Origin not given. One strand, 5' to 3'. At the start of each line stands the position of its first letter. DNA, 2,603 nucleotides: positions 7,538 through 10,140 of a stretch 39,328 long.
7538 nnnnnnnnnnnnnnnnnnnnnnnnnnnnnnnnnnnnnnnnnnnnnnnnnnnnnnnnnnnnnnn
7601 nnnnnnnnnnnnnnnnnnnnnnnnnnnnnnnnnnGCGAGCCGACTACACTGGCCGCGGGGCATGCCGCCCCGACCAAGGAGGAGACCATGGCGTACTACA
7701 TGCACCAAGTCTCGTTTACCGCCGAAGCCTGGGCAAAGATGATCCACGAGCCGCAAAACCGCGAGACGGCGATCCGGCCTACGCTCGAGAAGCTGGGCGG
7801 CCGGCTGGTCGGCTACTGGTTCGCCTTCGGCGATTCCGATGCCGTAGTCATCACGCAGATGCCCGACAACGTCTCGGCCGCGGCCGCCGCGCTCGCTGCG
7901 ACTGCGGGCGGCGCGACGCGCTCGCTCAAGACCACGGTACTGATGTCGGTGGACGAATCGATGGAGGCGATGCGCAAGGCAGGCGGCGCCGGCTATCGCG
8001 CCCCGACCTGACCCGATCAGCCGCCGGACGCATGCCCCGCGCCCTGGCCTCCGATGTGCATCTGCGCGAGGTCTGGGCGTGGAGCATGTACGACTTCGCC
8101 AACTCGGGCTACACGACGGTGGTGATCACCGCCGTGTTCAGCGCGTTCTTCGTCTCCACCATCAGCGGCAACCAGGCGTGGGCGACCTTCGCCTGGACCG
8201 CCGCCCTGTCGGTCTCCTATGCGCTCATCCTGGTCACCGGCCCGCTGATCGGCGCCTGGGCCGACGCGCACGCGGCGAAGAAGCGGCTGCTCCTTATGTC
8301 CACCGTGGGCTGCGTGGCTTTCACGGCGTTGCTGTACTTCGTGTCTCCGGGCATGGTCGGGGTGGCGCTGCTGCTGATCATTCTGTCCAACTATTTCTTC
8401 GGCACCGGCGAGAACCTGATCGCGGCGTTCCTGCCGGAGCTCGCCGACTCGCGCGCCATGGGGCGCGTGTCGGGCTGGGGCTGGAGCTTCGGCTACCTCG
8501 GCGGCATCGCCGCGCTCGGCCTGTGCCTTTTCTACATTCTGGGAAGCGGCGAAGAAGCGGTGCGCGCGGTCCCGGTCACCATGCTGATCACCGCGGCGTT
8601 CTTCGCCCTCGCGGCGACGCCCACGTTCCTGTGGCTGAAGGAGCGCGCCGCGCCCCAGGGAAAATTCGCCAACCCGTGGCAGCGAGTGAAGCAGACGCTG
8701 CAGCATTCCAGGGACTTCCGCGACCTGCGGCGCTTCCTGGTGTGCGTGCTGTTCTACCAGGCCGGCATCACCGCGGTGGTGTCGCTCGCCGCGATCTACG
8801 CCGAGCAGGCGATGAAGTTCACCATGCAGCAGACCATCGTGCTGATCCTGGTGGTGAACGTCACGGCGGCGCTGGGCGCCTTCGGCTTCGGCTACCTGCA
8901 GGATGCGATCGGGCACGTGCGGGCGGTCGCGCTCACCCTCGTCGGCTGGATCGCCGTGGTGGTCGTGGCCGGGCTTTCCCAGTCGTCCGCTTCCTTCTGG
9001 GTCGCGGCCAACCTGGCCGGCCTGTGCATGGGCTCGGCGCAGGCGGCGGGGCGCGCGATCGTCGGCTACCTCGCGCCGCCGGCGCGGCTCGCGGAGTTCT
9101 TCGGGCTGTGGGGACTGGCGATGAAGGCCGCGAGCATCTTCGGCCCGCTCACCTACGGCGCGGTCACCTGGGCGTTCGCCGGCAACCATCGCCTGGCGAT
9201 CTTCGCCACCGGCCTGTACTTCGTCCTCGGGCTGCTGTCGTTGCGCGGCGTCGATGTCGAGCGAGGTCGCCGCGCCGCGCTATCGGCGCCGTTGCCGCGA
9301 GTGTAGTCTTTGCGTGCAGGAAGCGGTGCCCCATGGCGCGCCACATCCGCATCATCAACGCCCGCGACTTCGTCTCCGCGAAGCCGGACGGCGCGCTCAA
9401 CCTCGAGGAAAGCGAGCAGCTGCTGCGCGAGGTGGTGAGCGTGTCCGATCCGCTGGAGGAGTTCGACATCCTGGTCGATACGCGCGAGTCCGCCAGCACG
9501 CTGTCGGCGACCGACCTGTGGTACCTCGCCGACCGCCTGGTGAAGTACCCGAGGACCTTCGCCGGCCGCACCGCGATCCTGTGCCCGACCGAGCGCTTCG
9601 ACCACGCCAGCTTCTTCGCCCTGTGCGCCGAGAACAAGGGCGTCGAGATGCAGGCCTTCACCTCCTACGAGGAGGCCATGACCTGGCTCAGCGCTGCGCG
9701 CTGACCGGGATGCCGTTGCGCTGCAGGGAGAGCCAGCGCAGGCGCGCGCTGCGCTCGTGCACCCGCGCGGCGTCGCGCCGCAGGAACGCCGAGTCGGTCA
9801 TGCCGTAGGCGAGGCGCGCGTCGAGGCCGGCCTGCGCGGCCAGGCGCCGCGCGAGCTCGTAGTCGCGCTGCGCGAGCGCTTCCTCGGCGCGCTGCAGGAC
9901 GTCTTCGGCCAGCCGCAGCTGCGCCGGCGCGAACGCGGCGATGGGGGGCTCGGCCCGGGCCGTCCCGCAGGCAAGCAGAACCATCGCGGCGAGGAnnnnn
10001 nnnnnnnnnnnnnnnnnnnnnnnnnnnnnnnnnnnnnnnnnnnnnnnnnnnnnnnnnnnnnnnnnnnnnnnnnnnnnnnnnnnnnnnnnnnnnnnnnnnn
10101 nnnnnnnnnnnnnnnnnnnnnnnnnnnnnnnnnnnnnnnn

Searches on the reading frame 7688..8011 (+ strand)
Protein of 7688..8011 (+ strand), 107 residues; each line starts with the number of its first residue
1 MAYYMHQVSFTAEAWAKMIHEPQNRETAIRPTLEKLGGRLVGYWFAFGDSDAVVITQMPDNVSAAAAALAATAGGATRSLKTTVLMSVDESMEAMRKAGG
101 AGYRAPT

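Call 36: search_protein_families(library=pfam, proteins=[window:7688-8011:+], max_evalue=0.001)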
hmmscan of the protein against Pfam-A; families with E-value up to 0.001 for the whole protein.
window:7688-8011:+ (107 aa): 1 family
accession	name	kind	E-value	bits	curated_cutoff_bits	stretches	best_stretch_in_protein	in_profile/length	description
PF08734.17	GYD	-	8.2e-21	74.3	31.4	1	4-94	1-90/91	GYD domain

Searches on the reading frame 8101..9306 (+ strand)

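Call 36: search_protein_families(library=pfam, proteins=[window:8101-9306:+], max_evalue=0.001)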
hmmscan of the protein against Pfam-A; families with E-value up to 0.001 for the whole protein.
window:8101-9306:+ (401 aa): 3 families
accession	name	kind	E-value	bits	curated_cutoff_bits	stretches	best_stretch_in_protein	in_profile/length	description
PF11700.14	ATG22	-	3.5e-45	155.1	24.1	1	34-393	75-481/482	Vacuole effluxer Atg22 like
PF07690.21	MFS_1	-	2e-19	70.2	33.4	2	13-262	15-254/347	Major Facilitator Superfamily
PF13347.12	MFS_2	-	4.7e-10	39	27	1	122-355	134-380/427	MFS/sugar transport protein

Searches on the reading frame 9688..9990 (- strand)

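Call 35: search_protein_families(library=pfam, proteins=[window:9688-9990:-], max_evalue=0.001)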
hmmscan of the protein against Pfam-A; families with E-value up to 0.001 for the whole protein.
window:9688-9990:- (100 aa): 1 family
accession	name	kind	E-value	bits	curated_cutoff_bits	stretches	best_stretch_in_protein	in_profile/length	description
PF14346.11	DUF4398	-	5.2e-08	33.7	27.9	1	10-62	12-63/78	Domain of unknown function (DUF4398)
